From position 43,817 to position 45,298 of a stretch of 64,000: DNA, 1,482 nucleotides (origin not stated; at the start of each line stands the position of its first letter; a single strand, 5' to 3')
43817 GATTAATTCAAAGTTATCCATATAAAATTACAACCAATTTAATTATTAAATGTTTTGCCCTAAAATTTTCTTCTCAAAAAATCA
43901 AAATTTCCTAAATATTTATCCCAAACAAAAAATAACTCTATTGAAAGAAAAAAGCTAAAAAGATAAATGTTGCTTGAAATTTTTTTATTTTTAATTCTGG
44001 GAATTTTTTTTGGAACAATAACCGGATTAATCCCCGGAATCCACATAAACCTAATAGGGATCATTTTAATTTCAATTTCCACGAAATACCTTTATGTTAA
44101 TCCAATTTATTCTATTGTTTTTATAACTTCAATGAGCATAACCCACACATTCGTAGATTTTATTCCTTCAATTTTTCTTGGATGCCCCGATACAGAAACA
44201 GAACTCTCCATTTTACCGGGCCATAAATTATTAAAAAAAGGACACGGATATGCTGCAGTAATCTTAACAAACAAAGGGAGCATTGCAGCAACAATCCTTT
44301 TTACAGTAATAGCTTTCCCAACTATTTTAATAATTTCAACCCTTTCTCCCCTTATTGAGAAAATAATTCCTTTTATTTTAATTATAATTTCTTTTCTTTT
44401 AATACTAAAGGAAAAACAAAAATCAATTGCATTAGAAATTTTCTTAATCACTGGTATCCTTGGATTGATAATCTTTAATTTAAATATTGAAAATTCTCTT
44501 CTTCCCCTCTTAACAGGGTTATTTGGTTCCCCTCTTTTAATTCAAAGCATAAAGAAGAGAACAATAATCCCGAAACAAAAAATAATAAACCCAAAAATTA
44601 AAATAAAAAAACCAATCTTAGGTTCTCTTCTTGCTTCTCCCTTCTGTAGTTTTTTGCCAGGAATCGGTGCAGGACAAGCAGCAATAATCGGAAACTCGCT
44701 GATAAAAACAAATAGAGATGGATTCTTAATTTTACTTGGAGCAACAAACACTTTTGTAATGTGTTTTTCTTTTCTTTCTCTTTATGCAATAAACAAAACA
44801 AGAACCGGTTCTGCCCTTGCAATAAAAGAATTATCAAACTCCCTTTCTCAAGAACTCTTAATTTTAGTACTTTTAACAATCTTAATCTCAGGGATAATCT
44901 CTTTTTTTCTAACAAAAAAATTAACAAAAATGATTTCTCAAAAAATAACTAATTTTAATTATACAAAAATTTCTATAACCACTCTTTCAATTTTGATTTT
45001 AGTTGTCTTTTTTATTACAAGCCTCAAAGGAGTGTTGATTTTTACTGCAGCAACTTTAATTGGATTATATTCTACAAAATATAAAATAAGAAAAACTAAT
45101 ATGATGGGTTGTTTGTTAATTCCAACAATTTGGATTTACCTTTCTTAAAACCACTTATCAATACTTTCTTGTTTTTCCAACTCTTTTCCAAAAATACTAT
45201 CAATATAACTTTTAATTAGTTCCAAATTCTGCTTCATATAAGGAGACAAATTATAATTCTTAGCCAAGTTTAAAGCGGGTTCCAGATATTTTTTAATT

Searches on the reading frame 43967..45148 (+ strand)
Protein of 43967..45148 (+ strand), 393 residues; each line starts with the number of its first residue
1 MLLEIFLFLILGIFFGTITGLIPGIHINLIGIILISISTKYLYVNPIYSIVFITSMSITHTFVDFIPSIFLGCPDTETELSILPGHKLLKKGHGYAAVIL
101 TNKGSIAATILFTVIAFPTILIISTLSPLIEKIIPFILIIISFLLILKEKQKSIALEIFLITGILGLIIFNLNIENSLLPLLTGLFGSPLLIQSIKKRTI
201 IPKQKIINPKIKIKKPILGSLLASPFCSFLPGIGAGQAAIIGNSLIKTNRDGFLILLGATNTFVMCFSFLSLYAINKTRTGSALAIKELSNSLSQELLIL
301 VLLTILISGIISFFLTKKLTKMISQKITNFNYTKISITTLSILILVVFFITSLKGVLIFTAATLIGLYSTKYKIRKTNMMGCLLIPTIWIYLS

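Call 68: search_protein_families(library=pfam, proteins=[window:43967-45148:+], max_evalue=0.0001)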
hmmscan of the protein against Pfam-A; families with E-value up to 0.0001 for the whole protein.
window:43967-45148:+ (393 aa): 1 family
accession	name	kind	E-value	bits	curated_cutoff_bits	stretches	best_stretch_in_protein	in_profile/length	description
PF01970.21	TctA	-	2.3e-43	148.8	28.9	1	7-380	2-422/423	Tripartite tricarboxylate transporter TctA family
